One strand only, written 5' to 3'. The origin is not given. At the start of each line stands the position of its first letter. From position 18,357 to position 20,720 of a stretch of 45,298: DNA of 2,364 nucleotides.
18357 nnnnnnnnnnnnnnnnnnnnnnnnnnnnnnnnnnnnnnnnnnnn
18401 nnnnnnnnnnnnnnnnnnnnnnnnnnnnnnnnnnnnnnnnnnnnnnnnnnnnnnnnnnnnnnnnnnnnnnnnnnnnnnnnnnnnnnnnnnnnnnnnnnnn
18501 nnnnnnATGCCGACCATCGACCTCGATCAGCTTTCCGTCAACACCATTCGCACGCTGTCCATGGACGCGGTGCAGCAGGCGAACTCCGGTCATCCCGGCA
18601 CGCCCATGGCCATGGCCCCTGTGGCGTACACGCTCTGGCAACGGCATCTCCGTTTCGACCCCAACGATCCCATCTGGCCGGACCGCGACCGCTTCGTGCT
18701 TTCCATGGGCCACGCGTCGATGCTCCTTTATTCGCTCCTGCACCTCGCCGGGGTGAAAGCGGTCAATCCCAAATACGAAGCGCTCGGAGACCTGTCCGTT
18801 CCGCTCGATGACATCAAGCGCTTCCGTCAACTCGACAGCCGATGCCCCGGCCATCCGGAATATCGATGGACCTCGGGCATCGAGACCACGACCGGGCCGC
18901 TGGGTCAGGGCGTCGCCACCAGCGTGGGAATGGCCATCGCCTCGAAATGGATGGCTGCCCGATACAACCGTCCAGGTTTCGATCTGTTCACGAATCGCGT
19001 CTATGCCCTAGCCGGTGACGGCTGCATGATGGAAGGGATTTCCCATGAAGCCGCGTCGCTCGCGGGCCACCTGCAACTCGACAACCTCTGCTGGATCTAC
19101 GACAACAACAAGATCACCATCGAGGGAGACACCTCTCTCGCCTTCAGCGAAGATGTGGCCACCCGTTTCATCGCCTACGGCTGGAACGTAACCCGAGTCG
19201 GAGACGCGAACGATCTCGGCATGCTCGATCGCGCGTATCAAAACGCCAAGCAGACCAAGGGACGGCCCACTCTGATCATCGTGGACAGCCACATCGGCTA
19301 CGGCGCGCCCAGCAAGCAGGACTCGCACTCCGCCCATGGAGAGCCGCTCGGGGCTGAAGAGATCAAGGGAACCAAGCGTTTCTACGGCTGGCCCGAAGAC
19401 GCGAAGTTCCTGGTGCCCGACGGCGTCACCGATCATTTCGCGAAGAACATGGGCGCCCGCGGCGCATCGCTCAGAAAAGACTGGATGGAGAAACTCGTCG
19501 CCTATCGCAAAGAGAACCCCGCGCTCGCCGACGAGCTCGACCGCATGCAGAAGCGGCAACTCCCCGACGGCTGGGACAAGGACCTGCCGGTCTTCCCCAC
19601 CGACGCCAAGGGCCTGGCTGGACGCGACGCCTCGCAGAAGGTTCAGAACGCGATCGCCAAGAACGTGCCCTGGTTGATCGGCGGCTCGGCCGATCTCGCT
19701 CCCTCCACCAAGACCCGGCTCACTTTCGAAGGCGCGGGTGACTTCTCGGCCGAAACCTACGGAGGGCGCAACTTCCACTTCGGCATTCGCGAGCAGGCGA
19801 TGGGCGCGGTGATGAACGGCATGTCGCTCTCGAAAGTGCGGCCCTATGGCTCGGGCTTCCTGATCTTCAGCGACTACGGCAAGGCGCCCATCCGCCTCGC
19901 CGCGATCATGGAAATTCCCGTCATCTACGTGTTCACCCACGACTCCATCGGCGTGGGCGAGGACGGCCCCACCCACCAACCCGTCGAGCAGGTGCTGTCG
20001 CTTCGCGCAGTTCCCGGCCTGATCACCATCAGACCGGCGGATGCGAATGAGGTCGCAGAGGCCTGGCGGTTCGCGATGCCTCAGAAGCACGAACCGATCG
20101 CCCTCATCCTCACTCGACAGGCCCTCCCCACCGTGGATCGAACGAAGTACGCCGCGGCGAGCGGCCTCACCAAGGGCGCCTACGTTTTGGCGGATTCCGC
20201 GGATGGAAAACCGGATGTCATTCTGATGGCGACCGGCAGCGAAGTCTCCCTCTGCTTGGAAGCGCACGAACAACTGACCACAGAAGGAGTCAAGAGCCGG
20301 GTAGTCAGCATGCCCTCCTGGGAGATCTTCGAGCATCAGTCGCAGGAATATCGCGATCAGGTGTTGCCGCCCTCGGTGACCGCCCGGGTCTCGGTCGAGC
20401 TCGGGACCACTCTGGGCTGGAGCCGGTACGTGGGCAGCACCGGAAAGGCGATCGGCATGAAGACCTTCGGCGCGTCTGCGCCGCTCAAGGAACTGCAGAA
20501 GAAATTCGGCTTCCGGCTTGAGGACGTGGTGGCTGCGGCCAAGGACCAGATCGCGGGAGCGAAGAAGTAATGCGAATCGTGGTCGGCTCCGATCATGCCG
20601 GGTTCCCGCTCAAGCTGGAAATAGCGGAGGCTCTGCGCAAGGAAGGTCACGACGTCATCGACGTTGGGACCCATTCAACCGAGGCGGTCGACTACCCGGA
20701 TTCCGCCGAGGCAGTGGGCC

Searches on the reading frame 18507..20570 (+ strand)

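Call 70: search_protein_families(library=pfam, proteins=[window:18507-20570:+], max_evalue=0.00001)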
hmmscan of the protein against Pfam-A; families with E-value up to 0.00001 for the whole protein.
window:18507-20570:+ (687 aa): 4 families
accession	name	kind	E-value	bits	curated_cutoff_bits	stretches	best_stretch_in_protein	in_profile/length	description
PF00456.26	Transketolase_N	-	2.3e-134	448.1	22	1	7-353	2-334/334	Transketolase, thiamine diphosphate binding domain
PF02779.29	Transket_pyr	-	3.4e-46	157.5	27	1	370-541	3-173/174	Transketolase, pyrimidine binding domain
PF22613.1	Transketolase_C_1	-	4.2e-44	149.8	27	1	557-669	1-112/113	Transketolase-like TK C-terminal domain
PF02780.25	Transketolase_C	-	5e-09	36.6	25.9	1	568-673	9-123/124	Transketolase, C-terminal domain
